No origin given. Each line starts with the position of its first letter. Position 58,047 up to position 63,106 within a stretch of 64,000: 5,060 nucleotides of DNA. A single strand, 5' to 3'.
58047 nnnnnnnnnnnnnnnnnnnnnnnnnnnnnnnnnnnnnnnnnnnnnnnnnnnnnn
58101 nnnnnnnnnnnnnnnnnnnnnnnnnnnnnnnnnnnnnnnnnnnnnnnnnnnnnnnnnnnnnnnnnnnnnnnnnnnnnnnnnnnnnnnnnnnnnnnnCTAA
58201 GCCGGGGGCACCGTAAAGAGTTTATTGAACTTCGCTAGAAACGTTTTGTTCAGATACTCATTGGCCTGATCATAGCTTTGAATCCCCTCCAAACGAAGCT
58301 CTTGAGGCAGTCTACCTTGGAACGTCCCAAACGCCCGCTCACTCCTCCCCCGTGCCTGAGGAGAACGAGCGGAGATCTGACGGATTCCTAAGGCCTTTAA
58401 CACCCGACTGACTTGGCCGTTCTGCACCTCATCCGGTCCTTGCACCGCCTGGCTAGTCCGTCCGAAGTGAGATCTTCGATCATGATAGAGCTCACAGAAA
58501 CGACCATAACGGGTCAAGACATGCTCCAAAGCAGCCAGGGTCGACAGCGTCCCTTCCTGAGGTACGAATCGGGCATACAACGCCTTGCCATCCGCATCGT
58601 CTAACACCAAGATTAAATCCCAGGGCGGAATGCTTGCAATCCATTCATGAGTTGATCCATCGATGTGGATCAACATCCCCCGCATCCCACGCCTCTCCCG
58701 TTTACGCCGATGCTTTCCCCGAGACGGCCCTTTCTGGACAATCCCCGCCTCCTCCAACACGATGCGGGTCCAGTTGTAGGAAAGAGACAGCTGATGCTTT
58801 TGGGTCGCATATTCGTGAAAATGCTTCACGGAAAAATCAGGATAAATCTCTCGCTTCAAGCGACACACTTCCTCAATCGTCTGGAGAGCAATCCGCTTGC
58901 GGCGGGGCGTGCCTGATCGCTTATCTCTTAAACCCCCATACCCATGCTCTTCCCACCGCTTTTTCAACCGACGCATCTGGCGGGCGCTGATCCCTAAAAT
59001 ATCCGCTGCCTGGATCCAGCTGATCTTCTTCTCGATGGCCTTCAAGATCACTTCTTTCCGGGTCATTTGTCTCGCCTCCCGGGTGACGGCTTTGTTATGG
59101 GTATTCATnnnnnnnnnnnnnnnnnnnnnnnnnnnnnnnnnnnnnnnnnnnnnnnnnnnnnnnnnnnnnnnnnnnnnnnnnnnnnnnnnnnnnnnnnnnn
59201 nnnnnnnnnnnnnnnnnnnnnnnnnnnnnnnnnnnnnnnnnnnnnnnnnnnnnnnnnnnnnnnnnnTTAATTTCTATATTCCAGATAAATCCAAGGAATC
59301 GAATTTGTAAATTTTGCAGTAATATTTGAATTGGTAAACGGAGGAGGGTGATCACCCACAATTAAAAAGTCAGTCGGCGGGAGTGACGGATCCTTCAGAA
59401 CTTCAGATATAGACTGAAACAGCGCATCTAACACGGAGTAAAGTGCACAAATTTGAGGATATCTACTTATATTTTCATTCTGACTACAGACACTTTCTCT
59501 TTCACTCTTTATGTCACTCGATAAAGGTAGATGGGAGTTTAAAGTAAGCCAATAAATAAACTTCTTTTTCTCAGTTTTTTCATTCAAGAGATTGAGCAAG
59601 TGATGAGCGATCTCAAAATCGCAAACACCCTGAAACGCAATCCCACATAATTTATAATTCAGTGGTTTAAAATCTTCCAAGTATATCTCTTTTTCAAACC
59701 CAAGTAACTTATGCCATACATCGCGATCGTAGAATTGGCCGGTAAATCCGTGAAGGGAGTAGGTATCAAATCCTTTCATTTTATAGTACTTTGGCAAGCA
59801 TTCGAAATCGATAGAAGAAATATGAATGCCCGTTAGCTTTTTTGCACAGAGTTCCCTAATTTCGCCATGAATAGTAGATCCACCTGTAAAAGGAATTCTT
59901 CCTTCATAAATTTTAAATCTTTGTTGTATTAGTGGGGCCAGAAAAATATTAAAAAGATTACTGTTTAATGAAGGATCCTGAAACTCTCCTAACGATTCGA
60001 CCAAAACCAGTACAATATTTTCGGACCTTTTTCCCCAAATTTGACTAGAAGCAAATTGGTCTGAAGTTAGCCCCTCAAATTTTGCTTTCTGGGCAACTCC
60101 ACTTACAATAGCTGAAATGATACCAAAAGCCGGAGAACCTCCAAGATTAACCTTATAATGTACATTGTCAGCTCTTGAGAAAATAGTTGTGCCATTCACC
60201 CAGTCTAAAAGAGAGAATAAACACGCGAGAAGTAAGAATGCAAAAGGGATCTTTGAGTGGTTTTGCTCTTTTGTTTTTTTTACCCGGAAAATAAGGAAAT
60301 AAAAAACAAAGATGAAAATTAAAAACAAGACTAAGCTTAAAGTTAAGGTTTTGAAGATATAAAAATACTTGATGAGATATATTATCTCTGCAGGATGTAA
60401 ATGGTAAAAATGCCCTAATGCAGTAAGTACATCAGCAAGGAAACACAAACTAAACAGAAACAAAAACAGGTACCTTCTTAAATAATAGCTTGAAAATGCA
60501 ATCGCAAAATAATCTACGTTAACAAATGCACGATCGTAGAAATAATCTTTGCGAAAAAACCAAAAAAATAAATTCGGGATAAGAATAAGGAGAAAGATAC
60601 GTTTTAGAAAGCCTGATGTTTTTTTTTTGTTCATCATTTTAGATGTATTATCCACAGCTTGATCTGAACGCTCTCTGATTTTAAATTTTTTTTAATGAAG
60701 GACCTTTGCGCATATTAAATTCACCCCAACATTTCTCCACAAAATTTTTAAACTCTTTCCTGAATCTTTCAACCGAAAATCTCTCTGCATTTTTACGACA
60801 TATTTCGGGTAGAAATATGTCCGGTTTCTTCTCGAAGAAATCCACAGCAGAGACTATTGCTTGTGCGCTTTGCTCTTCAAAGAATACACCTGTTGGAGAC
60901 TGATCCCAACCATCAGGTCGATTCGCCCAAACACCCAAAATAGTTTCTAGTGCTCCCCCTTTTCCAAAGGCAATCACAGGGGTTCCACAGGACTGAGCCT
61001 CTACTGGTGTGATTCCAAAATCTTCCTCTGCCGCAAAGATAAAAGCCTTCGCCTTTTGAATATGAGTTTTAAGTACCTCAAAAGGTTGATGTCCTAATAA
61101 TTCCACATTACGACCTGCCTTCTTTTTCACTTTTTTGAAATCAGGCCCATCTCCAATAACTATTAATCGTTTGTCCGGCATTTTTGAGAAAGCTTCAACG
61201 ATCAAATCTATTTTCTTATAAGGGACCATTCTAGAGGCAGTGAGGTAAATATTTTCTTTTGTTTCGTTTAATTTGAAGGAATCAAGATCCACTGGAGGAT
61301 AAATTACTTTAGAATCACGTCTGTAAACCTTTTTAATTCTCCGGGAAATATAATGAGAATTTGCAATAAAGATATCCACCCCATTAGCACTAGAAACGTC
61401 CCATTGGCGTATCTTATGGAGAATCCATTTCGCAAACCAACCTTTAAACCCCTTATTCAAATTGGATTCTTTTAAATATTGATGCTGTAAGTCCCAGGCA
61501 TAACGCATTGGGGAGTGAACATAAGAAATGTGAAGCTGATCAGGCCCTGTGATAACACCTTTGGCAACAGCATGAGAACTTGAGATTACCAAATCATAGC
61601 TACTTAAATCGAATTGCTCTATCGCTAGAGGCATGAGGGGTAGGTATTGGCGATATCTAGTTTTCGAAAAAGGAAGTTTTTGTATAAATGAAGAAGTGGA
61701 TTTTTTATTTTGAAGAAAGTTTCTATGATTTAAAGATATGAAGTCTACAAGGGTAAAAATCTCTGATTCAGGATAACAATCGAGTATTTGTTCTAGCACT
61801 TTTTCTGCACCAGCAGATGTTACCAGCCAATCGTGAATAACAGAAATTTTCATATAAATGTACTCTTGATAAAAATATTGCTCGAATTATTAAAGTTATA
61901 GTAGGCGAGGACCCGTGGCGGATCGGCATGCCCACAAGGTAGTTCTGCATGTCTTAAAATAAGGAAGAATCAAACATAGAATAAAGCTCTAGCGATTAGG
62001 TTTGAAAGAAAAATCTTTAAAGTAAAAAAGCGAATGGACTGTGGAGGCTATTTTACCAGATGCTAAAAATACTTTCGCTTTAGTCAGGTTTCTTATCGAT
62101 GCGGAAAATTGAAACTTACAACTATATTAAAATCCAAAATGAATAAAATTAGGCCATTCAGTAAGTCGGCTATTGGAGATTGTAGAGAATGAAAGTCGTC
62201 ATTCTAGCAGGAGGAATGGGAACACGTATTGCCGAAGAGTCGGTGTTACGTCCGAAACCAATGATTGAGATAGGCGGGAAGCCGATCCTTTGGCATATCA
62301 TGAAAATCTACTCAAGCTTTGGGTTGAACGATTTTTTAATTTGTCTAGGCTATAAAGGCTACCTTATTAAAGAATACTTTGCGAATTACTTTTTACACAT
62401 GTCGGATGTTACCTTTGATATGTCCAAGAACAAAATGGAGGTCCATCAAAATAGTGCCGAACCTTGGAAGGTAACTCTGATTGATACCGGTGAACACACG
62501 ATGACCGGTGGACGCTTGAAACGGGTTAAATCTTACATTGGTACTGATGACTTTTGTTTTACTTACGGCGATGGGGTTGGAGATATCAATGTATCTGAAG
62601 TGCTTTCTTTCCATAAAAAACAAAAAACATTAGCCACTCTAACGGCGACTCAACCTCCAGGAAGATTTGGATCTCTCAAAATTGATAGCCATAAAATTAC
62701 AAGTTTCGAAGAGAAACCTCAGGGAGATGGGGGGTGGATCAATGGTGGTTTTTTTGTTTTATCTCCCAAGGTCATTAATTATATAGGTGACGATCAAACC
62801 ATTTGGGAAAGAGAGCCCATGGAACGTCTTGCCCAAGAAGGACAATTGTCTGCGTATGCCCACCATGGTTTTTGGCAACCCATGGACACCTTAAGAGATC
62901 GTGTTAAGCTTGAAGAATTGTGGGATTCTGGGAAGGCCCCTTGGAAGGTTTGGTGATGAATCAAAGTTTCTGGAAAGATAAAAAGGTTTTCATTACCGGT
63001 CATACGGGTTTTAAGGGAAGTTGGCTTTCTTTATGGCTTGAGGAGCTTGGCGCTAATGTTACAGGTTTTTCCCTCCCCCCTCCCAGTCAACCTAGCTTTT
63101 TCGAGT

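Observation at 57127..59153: Two degraded insertion sequences in tandem immediately after the priming sugar-transferase stop codon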

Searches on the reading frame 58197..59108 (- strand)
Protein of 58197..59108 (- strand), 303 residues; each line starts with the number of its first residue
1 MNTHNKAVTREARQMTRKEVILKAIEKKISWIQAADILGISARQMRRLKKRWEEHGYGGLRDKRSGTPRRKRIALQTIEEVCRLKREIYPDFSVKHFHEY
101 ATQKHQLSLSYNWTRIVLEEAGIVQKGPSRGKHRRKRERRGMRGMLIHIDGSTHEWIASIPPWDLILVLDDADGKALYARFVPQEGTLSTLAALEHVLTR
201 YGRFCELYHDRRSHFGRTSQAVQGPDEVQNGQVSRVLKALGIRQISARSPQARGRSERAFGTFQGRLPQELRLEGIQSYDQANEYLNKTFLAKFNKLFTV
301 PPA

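Call 4: search_protein_families(library=pfam, proteins=[window:58197-59108:-], max_evalue=0.01)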
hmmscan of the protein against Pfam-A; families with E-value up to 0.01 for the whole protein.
window:58197-59108:- (303 aa): 4 families
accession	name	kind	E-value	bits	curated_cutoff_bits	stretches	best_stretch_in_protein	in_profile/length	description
PF13551.12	HTH_29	-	4.3e-08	33.6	28.1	1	17-73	1-58/64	Winged helix-turn helix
PF13565.12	HTH_32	-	9.5e-08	32.9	33.7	1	46-111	3-66/73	Homeodomain-like domain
PF13518.12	HTH_28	-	1.5e-07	31.8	25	1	17-65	2-49/52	Helix-turn-helix domain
PF13384.12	HTH_23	-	1.8e-07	31.2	24.6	1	13-60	3-49/50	Homeodomain-like domain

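Call 5: search_protein_families(library=ncbifam, proteins=[window:58197-59108:-], max_evalue=0.01)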
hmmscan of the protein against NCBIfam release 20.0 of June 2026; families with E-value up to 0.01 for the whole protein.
window:58197-59108:- (303 aa): 3 families
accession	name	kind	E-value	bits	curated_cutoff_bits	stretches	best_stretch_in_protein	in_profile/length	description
NF033594.2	transpos_ISNCY_2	equivalog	5.1e-82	276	250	1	19-302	1-285/368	ISNCY family transposase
NF033577.2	transpos_IS481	equivalog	4.9e-22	78.8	224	1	17-286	2-259/284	IS481 family transposase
NF033545.0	transpos_IS630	equivalog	1.3e-09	38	100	1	22-138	6-125/299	IS630 family transposase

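Call 12: find_encoding_contigs(protein=window:58197-59108:-, flank=3000, max_places=10)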
Protein window:58197-59108:- (303 aa): no gene with exactly this product is on record in the collection.

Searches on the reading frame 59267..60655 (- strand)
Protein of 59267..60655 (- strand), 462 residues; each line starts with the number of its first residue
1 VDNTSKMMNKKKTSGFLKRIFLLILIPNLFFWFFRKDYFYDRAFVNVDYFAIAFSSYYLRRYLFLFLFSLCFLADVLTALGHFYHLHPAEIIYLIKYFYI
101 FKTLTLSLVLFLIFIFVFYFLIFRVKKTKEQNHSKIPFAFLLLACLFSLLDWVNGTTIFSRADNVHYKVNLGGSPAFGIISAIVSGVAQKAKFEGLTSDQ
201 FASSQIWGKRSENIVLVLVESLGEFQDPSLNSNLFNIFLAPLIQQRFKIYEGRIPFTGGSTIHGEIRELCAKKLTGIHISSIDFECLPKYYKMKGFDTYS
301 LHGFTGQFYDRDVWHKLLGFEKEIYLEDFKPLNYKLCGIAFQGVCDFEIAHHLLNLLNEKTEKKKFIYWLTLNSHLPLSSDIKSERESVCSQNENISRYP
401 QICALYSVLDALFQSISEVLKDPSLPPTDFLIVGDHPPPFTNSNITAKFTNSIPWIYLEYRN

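Call 4: search_protein_families(library=pfam, proteins=[window:59267-60655:-], max_evalue=0.01)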
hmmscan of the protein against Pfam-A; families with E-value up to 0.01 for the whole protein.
window:59267-60655:- (462 aa): 1 family
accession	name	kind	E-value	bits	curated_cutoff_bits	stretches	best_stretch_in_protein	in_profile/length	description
PF00884.28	Sulfatase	-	1.8e-10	41.1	25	1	280-442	76-247/301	Sulfatase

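Call 5: search_protein_families(library=ncbifam, proteins=[window:59267-60655:-], max_evalue=0.01)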
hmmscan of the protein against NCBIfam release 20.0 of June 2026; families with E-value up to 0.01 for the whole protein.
window:59267-60655:- (462 aa): 1 family
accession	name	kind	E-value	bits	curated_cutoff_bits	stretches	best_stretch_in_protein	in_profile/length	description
TIGR00739.1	yajC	equivalog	0.0024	17.9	44.2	1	106-135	4-33/84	preprotein translocase subunit YajC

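Call 60: search_solved_structures(query=window:59267-60655:-, max_evalue=0.01, show_alignments=1)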
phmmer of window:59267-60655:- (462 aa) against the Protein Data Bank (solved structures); distinct sequences matched with E-value up to 0.01: 0.

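Call 63: search_protein_representatives(protein=window:59270-60655:-)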
Query: 462 residues. Proteins with E-value up to 0.001 (for the whole library): 1285; up to 1e-10: 961; up to 1e-30: 438. The best 150 are listed.
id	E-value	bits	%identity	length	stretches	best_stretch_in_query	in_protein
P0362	0.0e+00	1037.9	100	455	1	8-462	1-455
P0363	1.1e-62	228.9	33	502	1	23-446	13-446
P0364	8.7e-62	225.9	31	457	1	8-459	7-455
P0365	5.1e-61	223.4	33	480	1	18-456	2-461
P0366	7.5e-61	222.9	32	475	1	17-446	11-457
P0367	3.0e-60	220.9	32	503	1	18-457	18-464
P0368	9.3e-60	219.3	33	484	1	20-456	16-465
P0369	4.4e-59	217.0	33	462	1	18-452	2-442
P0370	3.2e-58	214.2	32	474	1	7-446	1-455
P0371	4.7e-58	213.6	32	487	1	20-458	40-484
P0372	5.6e-58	213.4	31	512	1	16-458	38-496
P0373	2.3e-57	211.4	30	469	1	20-458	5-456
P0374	5.5e-57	210.1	33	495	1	17-458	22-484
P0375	1.3e-56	208.9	31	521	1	18-456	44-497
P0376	1.1e-55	205.8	31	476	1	17-458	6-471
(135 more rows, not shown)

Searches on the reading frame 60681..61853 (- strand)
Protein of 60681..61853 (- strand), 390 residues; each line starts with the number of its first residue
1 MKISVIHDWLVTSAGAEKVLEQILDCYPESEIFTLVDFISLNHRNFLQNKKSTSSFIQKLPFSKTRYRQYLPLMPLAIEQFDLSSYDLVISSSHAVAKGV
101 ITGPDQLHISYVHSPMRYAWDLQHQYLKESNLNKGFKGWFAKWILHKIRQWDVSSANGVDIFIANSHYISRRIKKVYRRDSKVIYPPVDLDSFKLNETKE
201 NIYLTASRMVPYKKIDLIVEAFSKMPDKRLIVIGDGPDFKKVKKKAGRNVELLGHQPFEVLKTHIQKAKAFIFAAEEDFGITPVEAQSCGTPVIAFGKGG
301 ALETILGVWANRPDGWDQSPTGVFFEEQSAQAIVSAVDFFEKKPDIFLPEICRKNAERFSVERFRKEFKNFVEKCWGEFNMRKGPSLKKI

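Call 35: search_protein_families(library=pfam, proteins=[window:60681-61853:-], max_evalue=0.001)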
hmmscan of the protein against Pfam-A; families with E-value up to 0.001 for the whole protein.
window:60681-61853:- (390 aa): 3 families
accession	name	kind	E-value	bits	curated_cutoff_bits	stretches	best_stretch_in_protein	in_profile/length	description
PF00534.26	Glycos_transf_1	-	1.1e-23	84.1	26.4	1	192-357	6-170/172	Glycosyl transferases group 1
PF13692.12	Glyco_trans_1_4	-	3.2e-16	60.3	27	1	202-305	3-115/142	Glycosyl transferases group 1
PF13439.12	Glyco_transf_4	-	4.6e-08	33.7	28.5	1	36-191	22-169/170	Glycosyltransferase Family 4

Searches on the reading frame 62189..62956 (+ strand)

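Call 35: search_protein_families(library=pfam, proteins=[window:62189-62956:+], max_evalue=0.001)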
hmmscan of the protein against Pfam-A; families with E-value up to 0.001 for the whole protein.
window:62189-62956:+ (255 aa): 2 families
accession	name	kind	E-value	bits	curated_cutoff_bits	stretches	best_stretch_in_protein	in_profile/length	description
PF00483.29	NTP_transferase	-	1.8e-17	64.2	21.2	1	2-210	1-200/245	Nucleotidyl transferase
PF12804.13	NTP_transf_3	-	5.5e-07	30.3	27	1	3-56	1-49/160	MobA-like NTP transferase domain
